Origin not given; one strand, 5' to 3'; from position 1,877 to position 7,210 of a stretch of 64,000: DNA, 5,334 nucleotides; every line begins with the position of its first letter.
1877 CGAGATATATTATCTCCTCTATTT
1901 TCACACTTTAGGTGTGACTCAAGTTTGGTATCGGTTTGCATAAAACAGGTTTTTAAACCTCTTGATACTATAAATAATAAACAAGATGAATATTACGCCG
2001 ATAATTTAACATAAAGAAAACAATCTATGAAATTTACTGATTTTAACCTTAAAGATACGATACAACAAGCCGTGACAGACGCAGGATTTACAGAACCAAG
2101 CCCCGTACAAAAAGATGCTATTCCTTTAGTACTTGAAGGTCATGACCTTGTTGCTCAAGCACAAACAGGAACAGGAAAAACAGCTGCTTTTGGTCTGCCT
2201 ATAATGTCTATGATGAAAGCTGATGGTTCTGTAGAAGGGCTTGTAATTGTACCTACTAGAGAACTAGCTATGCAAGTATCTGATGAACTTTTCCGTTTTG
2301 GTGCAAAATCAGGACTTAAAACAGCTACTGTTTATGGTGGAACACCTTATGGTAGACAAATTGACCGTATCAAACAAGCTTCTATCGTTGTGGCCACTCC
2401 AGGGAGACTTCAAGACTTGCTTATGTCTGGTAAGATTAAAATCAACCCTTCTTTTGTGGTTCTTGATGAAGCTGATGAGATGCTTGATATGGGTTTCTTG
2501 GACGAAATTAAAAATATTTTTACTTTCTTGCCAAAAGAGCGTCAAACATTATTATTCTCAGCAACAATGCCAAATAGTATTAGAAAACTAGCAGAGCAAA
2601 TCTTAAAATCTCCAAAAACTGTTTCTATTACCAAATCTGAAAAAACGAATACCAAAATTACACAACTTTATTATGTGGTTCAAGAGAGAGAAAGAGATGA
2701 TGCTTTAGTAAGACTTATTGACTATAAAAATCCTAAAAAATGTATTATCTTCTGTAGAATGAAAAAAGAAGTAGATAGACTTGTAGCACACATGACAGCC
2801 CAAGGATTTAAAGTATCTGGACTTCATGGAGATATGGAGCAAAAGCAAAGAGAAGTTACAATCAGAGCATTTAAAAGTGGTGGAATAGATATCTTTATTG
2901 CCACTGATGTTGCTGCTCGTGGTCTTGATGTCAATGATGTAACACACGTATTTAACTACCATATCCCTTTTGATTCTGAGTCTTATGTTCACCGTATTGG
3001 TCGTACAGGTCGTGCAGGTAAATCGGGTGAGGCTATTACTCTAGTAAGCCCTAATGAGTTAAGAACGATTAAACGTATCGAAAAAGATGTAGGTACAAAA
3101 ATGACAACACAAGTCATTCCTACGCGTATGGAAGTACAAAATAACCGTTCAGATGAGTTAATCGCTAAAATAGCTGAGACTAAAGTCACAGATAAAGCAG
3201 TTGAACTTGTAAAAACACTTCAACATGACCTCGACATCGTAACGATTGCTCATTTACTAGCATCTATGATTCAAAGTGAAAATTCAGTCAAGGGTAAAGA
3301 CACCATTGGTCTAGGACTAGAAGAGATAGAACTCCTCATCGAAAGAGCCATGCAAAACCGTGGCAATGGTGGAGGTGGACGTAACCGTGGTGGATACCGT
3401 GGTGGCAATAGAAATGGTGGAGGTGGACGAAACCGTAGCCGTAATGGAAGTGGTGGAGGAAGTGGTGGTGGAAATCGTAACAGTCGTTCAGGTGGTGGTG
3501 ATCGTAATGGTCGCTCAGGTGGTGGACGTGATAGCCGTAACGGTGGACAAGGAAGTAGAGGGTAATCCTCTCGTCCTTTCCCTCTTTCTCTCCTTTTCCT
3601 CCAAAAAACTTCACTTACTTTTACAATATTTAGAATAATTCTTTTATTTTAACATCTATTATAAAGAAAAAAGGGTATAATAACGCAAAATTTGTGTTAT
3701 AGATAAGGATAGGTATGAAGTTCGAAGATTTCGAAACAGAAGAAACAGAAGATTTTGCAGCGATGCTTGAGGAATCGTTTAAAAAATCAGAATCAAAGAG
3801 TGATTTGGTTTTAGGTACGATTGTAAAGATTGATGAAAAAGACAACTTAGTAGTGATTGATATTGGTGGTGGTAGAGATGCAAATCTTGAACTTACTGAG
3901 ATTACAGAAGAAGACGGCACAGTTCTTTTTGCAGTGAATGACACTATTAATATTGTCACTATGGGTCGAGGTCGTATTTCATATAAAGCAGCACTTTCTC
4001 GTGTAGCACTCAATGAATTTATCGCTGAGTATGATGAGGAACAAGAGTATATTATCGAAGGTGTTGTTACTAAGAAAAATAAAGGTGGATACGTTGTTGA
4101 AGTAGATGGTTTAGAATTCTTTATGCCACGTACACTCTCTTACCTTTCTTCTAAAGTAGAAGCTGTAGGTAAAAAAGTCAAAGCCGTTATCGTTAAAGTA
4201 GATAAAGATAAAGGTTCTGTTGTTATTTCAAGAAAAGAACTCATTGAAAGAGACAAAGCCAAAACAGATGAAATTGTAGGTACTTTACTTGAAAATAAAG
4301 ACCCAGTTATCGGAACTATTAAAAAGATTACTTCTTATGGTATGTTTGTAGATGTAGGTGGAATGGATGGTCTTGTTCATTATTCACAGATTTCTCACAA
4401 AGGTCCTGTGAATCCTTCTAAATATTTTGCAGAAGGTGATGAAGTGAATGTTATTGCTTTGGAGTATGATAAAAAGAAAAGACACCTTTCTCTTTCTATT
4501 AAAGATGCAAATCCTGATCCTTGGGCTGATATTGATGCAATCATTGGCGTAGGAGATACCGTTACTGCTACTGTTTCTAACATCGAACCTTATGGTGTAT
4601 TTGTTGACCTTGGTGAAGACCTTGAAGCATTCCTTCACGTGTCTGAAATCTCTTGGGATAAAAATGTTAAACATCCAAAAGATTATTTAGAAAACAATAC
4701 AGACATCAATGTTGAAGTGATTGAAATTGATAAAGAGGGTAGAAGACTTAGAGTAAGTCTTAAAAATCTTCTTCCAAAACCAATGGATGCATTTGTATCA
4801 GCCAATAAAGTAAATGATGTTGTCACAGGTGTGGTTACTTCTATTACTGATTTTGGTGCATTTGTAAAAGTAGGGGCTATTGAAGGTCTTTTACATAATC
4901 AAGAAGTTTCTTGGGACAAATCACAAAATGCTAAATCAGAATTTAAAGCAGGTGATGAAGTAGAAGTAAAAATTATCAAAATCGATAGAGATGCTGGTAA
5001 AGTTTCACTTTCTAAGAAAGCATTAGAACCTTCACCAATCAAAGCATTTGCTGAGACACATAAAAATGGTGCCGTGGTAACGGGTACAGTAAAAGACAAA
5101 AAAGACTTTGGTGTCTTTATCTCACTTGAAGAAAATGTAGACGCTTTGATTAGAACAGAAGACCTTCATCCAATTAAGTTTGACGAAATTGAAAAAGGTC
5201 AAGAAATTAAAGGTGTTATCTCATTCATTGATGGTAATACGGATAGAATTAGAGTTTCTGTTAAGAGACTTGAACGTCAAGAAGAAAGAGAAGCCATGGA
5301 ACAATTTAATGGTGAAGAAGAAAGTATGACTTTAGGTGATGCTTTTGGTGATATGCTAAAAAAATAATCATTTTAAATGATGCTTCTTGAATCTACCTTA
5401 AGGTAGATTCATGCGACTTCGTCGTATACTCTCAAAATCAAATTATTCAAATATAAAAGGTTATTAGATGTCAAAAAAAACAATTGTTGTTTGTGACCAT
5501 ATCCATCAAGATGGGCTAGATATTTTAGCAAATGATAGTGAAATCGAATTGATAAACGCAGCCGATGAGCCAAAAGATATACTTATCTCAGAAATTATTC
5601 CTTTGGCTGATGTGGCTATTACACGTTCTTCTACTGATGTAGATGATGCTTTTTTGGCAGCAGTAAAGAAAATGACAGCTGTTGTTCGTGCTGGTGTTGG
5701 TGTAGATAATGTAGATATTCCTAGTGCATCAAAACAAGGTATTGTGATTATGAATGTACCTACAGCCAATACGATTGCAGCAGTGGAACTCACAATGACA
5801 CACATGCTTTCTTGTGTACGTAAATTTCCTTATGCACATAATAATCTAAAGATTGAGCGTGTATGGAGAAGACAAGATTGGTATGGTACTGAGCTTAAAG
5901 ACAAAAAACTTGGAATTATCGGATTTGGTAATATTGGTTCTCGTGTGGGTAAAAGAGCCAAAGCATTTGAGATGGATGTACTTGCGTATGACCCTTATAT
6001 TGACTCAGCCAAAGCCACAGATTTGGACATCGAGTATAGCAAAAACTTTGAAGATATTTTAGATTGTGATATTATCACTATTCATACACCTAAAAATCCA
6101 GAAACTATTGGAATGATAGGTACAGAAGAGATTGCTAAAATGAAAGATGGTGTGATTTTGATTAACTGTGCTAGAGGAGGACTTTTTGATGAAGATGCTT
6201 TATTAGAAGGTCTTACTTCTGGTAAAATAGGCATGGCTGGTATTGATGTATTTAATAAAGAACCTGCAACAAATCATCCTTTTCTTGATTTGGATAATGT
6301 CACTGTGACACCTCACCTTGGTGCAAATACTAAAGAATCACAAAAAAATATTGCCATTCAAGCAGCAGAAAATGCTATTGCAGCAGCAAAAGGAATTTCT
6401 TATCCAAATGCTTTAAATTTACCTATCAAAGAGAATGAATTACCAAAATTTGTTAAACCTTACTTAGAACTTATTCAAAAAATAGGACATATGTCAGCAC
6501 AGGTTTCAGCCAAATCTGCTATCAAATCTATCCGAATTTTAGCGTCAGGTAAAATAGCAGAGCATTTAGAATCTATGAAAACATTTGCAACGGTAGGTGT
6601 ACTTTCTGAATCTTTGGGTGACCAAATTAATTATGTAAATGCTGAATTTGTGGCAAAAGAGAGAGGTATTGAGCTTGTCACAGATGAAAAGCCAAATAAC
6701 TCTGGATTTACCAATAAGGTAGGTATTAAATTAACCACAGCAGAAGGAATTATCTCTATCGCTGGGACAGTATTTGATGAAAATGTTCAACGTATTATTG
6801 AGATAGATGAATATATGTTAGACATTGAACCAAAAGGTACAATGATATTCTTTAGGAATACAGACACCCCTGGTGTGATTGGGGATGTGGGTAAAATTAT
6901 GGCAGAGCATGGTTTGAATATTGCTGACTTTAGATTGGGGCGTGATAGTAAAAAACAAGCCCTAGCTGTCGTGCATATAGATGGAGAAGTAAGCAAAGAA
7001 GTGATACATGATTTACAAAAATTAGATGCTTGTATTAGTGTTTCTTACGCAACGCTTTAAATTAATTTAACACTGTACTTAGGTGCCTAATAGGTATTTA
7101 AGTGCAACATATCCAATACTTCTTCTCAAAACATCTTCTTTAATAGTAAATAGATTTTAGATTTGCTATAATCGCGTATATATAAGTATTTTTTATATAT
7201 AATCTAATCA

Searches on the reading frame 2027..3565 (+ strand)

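Call 91: search_protein_families(library=pfam, proteins=[window:2027-3565:+], max_evalue=0.00001)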
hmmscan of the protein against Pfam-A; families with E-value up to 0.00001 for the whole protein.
window:2027-3565:+ (512 aa): 3 families
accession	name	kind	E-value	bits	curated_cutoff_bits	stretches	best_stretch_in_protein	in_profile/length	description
PF00270.35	DEAD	-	2.7e-48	164.3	26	1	25-187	1-166/167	DEAD/DEAH box helicase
PF00271.37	Helicase_C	-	1.1e-33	116.1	23.5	1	224-331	3-110/110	Helicase conserved C-terminal domain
PF04851.21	ResIII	-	3.2e-08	34.1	22.5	1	24-182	4-163/164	Type III restriction enzyme, res subunit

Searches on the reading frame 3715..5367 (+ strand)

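Call 91: search_protein_families(library=pfam, proteins=[window:3715-5367:+], max_evalue=0.00001)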
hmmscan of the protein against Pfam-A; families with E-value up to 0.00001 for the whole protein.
window:3715-5367:+ (550 aa): 4 families
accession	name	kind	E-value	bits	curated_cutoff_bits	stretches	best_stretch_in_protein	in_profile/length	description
PF00575.29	S1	-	6e-69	228.8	22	5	365-435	3-74/74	S1 RNA binding domain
PF23459.1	S1_RRP5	-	2.4e-14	54.1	27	0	280-349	4-72/72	RRP5 S1 domain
PF13509.12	S1_2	-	1.6e-13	50.9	21.8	0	452-500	2-46/61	S1 domain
PF21710.3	Spt6_S1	-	1.4e-06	28.9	27.5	0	388-433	39-85/91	Spt6, S1/OB domain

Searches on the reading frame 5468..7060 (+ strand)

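Call 91: search_protein_families(library=pfam, proteins=[window:5468-7060:+], max_evalue=0.00001)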
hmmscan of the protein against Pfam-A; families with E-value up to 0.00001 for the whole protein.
window:5468-7060:+ (530 aa): 4 families
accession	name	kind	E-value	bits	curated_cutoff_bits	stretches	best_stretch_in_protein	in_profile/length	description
PF02826.25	2-Hacid_dh_C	-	8.6e-58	195.1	25.1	1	110-285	1-178/178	D-isomer specific 2-hydroxyacid dehydrogenase, NAD binding domain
PF00389.36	2-Hacid_dh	-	1.3e-29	103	24.6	1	6-317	1-134/134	D-isomer specific 2-hydroxyacid dehydrogenase, catalytic domain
PF19304.4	PGDH_inter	-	1.1e-23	84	27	1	329-446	2-118/119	D-3-phosphoglycerate dehydrogenase intervening domain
PF01842.31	ACT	-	4.8e-09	36.3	27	1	458-519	1-64/66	ACT domain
